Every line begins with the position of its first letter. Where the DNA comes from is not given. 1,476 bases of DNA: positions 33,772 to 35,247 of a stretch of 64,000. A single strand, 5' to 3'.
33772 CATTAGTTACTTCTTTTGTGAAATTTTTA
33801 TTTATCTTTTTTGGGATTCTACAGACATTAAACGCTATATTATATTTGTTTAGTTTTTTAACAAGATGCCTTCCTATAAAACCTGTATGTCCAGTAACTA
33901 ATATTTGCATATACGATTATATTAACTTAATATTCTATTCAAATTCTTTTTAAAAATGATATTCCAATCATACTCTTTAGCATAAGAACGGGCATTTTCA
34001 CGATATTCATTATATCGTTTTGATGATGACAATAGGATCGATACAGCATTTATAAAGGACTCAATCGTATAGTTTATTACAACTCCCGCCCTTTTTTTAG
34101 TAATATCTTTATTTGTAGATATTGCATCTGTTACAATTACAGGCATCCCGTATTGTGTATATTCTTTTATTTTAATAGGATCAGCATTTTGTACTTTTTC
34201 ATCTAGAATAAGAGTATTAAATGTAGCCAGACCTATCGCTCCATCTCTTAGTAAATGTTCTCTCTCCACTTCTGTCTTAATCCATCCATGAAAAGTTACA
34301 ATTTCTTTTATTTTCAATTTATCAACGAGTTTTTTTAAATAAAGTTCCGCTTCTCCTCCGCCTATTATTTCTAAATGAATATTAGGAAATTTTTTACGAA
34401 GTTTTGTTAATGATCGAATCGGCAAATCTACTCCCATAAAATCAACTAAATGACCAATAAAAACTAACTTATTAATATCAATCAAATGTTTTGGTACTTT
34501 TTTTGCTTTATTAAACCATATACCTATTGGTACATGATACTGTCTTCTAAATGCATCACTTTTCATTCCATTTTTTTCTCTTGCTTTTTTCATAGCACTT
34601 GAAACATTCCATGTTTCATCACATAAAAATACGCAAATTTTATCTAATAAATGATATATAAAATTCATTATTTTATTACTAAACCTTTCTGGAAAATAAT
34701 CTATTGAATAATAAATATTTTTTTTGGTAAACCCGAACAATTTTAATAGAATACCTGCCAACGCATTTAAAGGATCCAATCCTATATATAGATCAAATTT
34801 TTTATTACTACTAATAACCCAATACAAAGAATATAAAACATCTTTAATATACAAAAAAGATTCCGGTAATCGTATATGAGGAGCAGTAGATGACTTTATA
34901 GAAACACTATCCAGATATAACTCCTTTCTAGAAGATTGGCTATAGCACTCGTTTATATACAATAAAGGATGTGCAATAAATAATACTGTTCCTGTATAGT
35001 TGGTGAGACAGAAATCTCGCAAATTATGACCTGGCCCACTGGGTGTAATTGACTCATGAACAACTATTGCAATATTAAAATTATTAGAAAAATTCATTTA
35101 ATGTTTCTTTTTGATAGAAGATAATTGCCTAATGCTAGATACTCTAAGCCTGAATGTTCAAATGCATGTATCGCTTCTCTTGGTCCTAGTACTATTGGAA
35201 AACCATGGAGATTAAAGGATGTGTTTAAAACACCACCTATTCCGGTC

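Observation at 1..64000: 64-kb contiguous glycosylation island with about 17 cytoplasmic GTs and at least 15 GT-C-type membrane glycosyltransferases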

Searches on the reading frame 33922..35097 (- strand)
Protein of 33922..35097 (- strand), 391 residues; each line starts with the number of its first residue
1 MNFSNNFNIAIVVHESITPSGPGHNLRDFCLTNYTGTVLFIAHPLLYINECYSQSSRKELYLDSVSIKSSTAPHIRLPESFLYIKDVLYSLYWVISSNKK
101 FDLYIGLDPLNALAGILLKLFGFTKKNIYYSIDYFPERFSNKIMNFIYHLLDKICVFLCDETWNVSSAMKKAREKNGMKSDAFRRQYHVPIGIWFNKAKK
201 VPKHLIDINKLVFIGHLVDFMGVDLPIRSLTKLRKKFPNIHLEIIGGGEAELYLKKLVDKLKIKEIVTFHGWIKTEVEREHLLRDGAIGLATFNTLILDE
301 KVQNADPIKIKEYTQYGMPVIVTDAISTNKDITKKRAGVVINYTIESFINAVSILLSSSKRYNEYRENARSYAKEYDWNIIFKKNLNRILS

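Call 9: search_protein_families(library=pfam, proteins=[window:33922-35097:-], max_evalue=0.001)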
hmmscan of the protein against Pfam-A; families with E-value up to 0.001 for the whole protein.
window:33922-35097:- (391 aa): 2 families
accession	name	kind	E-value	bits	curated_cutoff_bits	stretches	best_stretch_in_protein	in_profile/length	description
PF00534.26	Glycos_transf_1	-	5.2e-18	65.6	26.4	1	207-371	14-171/172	Glycosyl transferases group 1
PF13692.12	Glyco_trans_1_4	-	4.5e-13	50.1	27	1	210-357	3-141/142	Glycosyl transferases group 1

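Call 103: search_protein_families(library=ncbifam, proteins=[window:33922-35097:-], max_evalue=1e-12)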
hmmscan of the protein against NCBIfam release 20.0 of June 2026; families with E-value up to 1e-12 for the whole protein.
window:33922-35097:- (391 aa): 1 family
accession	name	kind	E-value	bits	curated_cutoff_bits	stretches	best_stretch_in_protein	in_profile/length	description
NF047880.1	glyco_SdgA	exception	3.6e-13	48.9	800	1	187-385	294-483/488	serine-aspartate repeat adhesin O-glycosyltransferase SdgA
